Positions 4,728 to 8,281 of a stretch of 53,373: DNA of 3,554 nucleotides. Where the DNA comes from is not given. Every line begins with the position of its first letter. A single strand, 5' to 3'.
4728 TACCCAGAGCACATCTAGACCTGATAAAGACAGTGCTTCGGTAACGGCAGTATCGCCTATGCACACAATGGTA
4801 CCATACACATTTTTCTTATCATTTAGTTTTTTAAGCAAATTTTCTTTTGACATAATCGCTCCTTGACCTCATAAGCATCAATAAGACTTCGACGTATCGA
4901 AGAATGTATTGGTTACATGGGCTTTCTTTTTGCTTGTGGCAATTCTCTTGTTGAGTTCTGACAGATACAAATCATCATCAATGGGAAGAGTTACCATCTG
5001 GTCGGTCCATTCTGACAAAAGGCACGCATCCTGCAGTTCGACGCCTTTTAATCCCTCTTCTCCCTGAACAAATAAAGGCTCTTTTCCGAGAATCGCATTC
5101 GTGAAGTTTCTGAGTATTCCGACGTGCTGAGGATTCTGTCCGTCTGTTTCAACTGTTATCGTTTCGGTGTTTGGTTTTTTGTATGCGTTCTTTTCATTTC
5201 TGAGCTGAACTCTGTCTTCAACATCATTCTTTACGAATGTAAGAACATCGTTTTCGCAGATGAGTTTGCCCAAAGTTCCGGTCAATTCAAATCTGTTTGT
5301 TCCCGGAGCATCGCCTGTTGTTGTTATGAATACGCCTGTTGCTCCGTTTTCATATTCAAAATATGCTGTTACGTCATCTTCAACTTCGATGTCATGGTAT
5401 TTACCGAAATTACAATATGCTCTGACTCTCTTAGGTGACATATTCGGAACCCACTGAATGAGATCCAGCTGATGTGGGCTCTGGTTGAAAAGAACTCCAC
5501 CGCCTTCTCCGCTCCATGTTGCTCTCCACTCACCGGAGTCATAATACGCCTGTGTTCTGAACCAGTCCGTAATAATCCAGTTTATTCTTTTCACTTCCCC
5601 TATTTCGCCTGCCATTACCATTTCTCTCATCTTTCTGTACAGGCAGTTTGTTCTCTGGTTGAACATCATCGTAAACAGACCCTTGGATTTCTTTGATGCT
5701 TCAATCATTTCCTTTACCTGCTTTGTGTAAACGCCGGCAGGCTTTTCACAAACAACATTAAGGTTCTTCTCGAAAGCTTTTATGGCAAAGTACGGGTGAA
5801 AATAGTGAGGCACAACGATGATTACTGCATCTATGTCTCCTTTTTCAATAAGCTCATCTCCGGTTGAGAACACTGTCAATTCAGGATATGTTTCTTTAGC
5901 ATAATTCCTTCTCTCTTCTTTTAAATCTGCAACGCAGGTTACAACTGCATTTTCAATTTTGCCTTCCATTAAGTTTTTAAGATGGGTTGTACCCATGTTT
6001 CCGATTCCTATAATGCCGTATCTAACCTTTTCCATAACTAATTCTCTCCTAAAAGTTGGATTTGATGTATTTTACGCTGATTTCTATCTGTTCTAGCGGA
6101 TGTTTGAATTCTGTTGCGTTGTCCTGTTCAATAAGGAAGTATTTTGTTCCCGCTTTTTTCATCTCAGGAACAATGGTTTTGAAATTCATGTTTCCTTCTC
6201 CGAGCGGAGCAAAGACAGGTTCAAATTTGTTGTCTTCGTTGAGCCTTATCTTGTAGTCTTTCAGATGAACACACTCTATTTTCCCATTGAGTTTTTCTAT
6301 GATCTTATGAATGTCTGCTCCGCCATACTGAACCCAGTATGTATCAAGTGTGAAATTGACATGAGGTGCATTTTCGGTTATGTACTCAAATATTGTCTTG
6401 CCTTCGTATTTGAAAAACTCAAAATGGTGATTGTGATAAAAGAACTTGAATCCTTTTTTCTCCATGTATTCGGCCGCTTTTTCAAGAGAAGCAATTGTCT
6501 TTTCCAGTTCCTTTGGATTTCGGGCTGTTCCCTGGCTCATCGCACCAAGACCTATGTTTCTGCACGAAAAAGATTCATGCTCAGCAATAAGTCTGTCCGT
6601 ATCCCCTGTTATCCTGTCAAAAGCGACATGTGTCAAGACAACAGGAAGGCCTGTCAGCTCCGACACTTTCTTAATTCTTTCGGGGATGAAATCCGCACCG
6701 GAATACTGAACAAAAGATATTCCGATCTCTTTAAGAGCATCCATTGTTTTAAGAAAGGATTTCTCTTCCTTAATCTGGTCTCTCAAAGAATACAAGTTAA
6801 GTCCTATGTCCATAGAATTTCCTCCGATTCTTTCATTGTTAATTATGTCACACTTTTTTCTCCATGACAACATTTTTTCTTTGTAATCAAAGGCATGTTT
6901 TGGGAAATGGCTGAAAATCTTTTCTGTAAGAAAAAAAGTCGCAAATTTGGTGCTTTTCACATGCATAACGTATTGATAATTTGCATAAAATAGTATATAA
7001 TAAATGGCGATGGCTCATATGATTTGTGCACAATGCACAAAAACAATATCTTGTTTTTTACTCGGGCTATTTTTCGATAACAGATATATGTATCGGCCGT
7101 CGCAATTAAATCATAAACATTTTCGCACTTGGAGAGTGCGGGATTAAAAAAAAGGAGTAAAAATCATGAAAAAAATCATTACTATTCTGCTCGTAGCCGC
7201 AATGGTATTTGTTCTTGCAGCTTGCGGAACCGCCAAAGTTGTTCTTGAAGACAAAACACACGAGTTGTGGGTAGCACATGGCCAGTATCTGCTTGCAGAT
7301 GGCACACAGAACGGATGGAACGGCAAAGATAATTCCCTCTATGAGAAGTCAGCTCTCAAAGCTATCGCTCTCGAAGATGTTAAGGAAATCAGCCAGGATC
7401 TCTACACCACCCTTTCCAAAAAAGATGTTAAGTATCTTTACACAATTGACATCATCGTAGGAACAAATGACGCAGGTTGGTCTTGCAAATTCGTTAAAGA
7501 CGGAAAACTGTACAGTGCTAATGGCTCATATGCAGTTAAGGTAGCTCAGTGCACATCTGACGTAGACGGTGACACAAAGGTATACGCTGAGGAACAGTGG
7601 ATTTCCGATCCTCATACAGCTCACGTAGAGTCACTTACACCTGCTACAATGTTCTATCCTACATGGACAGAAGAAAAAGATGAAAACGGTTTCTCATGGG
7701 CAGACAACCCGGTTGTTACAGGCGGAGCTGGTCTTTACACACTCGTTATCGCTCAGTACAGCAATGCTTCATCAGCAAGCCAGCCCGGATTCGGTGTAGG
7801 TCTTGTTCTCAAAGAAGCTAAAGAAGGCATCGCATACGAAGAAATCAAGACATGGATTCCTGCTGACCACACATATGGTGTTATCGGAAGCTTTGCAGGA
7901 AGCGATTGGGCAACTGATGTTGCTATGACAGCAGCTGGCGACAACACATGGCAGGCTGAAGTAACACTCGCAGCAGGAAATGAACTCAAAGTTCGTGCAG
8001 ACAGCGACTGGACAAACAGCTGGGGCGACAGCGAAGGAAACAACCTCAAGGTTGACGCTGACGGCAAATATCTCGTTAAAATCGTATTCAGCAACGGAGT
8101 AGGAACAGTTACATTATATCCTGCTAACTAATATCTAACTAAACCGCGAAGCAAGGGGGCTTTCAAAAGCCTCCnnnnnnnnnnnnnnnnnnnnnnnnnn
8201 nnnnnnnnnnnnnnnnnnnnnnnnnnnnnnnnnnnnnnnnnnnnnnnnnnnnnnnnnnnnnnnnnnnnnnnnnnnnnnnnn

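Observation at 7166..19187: Sus-like starch utilisation system built from lipoproteins in a Gram-positive-type genome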

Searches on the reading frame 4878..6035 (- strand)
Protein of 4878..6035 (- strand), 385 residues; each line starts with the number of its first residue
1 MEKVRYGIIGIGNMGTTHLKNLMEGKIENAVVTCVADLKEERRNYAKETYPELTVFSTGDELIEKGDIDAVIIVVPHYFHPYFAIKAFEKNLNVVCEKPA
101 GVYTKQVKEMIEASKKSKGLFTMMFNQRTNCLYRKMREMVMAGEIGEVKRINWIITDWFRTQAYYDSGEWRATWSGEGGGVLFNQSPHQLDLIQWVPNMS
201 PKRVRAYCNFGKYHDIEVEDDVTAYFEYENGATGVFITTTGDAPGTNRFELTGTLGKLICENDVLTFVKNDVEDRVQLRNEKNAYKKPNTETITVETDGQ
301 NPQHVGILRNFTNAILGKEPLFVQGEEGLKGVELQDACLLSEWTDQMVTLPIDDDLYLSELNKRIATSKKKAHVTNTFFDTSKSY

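Call 10: search_protein_families(library=pfam, proteins=[window:4878-6035:-], max_evalue=0.001)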
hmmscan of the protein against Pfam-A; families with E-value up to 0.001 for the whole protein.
window:4878-6035:- (385 aa): 5 families
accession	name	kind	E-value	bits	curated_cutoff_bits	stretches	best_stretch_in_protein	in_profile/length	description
PF22725.1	GFO_IDH_MocA_C3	-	1.3e-27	96.7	27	1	133-258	1-123/124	GFO/IDH/MocA C-terminal domain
PF02894.22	GFO_IDH_MocA_C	-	3.2e-20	73.3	22.9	1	137-350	1-218/218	Oxidoreductase family, C-terminal alpha/beta domain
PF01408.29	GFO_IDH_MocA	-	2.7e-19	70.4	24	1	4-123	1-118/120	Oxidoreductase family, NAD-binding Rossmann fold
PF02629.25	CoA_binding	-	0.00032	21.8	22.3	1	4-94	4-90/97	CoA binding domain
PF03807.23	F420_oxidored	-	0.00076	20.5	21.6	0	6-81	2-73/94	NADP oxidoreductase coenzyme F420-dependent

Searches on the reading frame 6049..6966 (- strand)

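Call 10: search_protein_families(library=pfam, proteins=[window:6049-6966:-], max_evalue=0.001)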
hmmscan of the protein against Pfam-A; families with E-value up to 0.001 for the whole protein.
window:6049-6966:- (305 aa): 1 family
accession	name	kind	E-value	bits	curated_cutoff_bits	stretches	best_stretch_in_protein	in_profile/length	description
PF01261.30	AP_endonuc_2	-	9.4e-18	65.2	31.1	1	98-302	33-247/249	Xylose isomerase-like TIM barrel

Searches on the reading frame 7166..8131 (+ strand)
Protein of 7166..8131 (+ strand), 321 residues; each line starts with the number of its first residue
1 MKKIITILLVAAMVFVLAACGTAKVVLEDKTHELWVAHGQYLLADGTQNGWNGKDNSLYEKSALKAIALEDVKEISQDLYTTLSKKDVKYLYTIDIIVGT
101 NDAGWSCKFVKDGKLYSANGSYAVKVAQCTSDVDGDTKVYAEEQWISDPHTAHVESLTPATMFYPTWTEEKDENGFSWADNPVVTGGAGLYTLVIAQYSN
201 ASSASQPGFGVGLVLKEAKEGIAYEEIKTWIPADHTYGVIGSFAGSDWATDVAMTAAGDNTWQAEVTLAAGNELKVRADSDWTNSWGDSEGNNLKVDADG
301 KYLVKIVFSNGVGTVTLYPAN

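Call 4: search_protein_families(library=pfam, proteins=[window:7166-8131:+], max_evalue=0.01)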
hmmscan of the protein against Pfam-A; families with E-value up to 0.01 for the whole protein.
window:7166-8131:+ (321 aa): 1 family
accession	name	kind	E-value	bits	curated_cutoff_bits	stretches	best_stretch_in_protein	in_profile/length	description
PF22058.2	X25_BaPul_like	-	5.3e-05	23.7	27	1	247-299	17-70/87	Pullulanase X25 domain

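Call 11: search_protein_families(library=ncbifam, proteins=[window:7166-8131:+], max_evalue=0.001)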
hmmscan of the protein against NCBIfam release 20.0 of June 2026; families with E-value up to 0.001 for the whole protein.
window:7166-8131:+ (321 aa): 0 families

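Call 14: find_homologous_proteins(query=window:7166-8131:+)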
Query window:7166-8131:+ (321 aa): 292 proteins with E <= 0.001 among 5104 candidates; the best 120 are listed.
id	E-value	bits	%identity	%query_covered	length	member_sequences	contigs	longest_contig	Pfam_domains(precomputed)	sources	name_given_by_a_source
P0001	3.4e-195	665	94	99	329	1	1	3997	PF22058.3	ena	-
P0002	8.1e-187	638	89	100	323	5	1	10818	-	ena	-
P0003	1.3e-168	578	82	100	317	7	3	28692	PF22058.3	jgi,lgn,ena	-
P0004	5.3e-163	560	81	99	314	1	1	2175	-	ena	-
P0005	1.4e-162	558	80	99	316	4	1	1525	-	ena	-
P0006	5.7e-162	556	80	99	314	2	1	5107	-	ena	-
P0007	2.4e-156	538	76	98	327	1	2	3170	PF22058.3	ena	-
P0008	3.9e-156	537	76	98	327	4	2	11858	PF22058.3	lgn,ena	-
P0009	9.3e-153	526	74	99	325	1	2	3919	PF22058.3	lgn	-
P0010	3.6e-152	524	74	99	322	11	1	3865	-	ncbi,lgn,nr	ncbi:MAG: SusF/SusE family outer membrane protein [Clostridia bacterium]|nr:SusF/SusE family outer m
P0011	4.6e-151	520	74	99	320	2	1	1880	-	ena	-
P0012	8.9e-149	513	72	98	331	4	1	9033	-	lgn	-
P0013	1.2e-148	512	71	98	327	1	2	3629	PF22058.3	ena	-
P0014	4.9e-147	507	72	99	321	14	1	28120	PF22058.3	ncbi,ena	-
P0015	6.6e-145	500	73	98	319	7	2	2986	-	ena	-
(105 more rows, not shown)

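Call 17: find_related_loci(query=A1, collection=genome_contigs, flank=10000)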
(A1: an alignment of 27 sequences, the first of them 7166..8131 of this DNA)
Query A1 (321 aa) in genome_contigs; peptide patterns used: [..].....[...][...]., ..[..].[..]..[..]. (x = any residue, [..] = any of these).
263 stretches matched a pattern; 130 encode a relative of the query (tblastn E <= 1e-3); the best 80 are kept; 78 distinct loci.
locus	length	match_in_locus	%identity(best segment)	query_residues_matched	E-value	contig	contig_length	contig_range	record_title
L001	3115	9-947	81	1-317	2e-178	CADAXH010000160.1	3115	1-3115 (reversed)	MAG: uncultured Ruminococcus sp. isolate RUG13708 genome assembly, contig: RUG13708_asm_160, whole genome shotgun sequen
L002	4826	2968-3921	72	1-317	6e-152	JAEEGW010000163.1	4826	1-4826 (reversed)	MAG: Clostridiales bacterium isolate Tb.RUG.108 k141_4471172_flag=0_multi=29.8615_len=4826, whole genome shotgun sequenc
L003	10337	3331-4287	72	1-317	3e-148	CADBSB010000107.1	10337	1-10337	MAG: uncultured Ruminococcus sp. isolate RUG14256 genome assembly, contig: RUG14256_asm_107, whole genome shotgun sequen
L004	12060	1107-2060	70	1-317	5e-147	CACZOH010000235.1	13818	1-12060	MAG: uncultured Ruminococcus sp. isolate RUG12800 genome assembly, contig: RUG12800_asm_235, whole genome shotgun sequen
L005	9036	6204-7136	70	1-311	7e-145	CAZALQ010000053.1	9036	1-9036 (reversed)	MAG TPA_asm: uncultured Oscillospiraceae bacterium isolate SRP278969_co2_53 genome assembly, contig: NODE_10230_length_9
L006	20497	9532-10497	67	1-317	9e-144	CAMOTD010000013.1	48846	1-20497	MAG: uncultured Clostridia bacterium isolate SRR873608_bin.71_metaWRAP_v1.3_MAG genome assembly, contig: NODE_1535_lengt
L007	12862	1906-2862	68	1-315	8e-144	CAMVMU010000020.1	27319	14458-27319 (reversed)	MAG TPA_asm: uncultured Oscillospiraceae bacterium isolate SRR8387719_bin.78_metaWRAP_v1.3_MAG genome assembly, contig:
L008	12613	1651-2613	69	1-315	8e-143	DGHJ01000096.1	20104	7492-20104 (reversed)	MAG TPA_asm: Oscillospiraceae bacterium UBA3851 UBA3851_contig_49052, whole genome shotgun sequence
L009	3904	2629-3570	71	4-316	1e-146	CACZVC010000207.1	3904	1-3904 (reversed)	MAG: uncultured Ruminococcus sp. isolate RUG12975 genome assembly, contig: RUG12975_asm_207, whole genome shotgun sequen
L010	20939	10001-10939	68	1-315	2e-141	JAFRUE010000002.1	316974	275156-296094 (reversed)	MAG: Bacillota bacterium isolate RGIG2801 Goat_Omasum-6__c30736, whole genome shotgun sequence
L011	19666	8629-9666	64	1-317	6e-140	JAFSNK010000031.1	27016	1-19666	MAG: Clostridia bacterium isolate RGIG3301 Goat_Reticulum-4__c425717, whole genome shotgun sequence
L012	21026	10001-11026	64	1-317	1e-139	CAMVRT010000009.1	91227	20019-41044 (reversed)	MAG TPA_asm: uncultured Oscillospiraceae bacterium isolate SRR8387720_bin.7_metaWRAP_v1.3_MAG genome assembly, contig: E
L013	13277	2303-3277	68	1-319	3e-139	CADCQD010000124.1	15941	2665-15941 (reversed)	MAG: uncultured Clostridiales bacterium isolate RUG14875 genome assembly, contig: RUG14875_asm_124, whole genome shotgun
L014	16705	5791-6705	69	15-317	3e-139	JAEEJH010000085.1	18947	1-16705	MAG: Clostridiales bacterium isolate Tb.RUG.165 k141_5613669_flag=1_multi=18.2714_len=18947, whole genome shotgun sequen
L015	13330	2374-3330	71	1-316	2e-139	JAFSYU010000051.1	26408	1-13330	MAG: Clostridia bacterium isolate RGIG3597 Goat_Rumen.Co__c2448439, whole genome shotgun sequence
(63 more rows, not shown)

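Call 24: predict_structure(alignment_id=A1)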
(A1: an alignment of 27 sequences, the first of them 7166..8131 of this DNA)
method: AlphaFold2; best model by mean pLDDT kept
length: 321 residues; sequences in the alignment: 27
mean_pLDDT: 90.9   pTM: 0.72
mean pLDDT of the five models: 90.9, 90.9, 90.3, 89.6, 87.8
residues with pLDDT >= 90: 243; 70-90: 56; 50-70: 6; < 50: 16
segments of 3 or more residues with pLDDT < 50: 1-4, 9-20
pLDDT, mean of each block of 10 residues (from residue 1): 49 46 85 96 98 91 98 98 98 98 95 94 96 83 89 94 92 90 97 97 91 98 89 93 96 96 97 97 91 94 94 91 71
secondary structure, 60 per line:
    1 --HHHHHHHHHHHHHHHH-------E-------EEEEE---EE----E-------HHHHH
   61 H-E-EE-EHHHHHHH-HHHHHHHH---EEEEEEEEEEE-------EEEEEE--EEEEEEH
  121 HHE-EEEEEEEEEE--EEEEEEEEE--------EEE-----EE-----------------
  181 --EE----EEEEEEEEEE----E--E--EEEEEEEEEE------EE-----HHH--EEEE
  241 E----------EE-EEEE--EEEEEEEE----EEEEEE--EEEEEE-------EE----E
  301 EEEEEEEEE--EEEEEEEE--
elements in order: H3-18 E34-38 H56-61 H69-75 H77-84 E88-98 E106-111 E114-119 E125-134 E137-145 E154-156 E189-198 E209-218 E237-241 E255-258 E261-268 E273-278 E281-286 E300-309 E312-319

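Call 26: search_solved_structures(query=A1, max_evalue=1, show_alignments=2)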
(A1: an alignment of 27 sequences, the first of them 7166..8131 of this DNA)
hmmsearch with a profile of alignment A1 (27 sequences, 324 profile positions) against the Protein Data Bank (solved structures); distinct sequences matched with E-value up to 1: 1.
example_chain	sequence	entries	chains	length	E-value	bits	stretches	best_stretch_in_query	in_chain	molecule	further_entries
5x5s_A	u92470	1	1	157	0.2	13.9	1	237-292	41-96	Amylase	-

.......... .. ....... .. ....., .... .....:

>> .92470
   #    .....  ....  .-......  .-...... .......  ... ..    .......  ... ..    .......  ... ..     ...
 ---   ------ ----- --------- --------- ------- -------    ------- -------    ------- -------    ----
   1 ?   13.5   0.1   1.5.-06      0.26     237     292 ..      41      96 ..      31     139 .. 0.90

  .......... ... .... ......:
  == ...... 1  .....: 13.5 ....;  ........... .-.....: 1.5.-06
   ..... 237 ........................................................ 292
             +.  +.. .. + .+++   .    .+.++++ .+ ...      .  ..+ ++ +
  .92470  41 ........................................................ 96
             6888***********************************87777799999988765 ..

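Call 27: fold_search(model_id=the predicted structure, library=pdb)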
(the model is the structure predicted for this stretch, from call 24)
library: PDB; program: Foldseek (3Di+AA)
matches with E <= 10: 433; with E <= 0.001: 3
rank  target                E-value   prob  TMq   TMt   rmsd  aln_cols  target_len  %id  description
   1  7rpy_A                2.8e-05  1.00  0.25  0.32  12.3       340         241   13  X25-2 domain of Sca5 from Ruminococcus bromii (released 2022-04-13)
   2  4fe9_A                3.1e-04  0.98  0.24  0.18  16.9       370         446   12  Crystal Structure of SusF from Bacteroides thetaiotaomicron (released 2012-08-29)
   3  4fch_A                4.8e-04  0.98  0.19  0.27  19.5       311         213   11  Crystal Structure SusE from Bacteroides thetaiotaomicron with maltoheptaose (released 2012-08-29)
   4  4fem_A                1.2e-03  0.98  0.20  0.29  19.7       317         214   11  Structure of SusE with alpha-cyclodextrin (released 2012-08-29)
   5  3ub1_A                3.9e-02  0.12  0.11  0.14  19.2       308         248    9  Ntf2 like protein involved in plasmid conjugation (released 2012-02-08)
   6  3ub1_B                4.1e-02  0.13  0.11  0.13  19.5       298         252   10  Ntf2 like protein involved in plasmid conjugation (released 2012-02-08)
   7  3ub1_C                5.9e-02  0.12  0.11  0.14  19.3       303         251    9  Ntf2 like protein involved in plasmid conjugation (released 2012-02-08)
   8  3ub1_D                6.2e-02  0.10  0.11  0.13  19.3       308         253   10  Ntf2 like protein involved in plasmid conjugation (released 2012-02-08)
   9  5y2z_H                1.7e-01  0.03  0.09  0.08  21.6       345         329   12  Crystal structure of human LGI1 EPTP-ADAM22 complex (released 2018-05-02)
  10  9ltl_B                1.7e-01  0.03  0.09  0.05  20.8       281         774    8  Cryo-EM structure of DDB1-DDA1-DET1 complex (released 2026-01-28)
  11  9ltj_B                1.8e-01  0.04  0.09  0.05  21.0       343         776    8  Cryo-EM structure of DDB1-DDA1-DET1 complex (released 2026-01-28)
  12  9q2d_C                1.9e-01  0.04  0.09  0.05  20.4       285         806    8  Cryo-EM structure of ternary complex Ikaros-ZF2:CC-885:CRBN:DDB1 (molecular glue degrader) (released 2025-10-01)
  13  5y31_B                2.0e-01  0.03  0.10  0.07  21.0       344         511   12  Crystal structure of human LGI1-ADAM22 complex (released 2018-05-02)
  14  9saf_A                2.3e-01  0.03  0.09  0.05  22.8       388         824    8  Ternary PROTAC-mediated complex of BRD4-BD1/CRBN/DDB1 and JQ1-AcQ bifunctional degrader (released 2025-10-01)
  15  6td3_D                2.3e-01  0.03  0.09  0.05  20.2       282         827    9  Structure of DDB1 bound to CR8-engaged CDK12-cyclinK (released 2020-06-17)
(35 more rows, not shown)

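Call 78: search_protein_families(library=pfam, proteins=[window:7166-8131:+], max_evalue=5)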
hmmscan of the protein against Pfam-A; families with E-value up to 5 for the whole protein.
window:7166-8131:+ (321 aa): 4 families
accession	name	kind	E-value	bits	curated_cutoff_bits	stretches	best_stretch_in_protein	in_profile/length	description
PF22058.2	X25_BaPul_like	-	5.3e-05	23.7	27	1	247-299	17-70/87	Pullulanase X25 domain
PF08884.16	Flagellin_D3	-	0.073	13.9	24.2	1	275-310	12-48/91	Flagellin D3 domain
PF20485.3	DUF6724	-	0.074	13.3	27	1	5-51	17-53/64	Family of unknown function (DUF6724)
PF18861.7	PTP_tm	-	0.13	12.9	26.3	1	71-148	40-118/126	TM proximal of protein tyrosine phosphatase, receptor type J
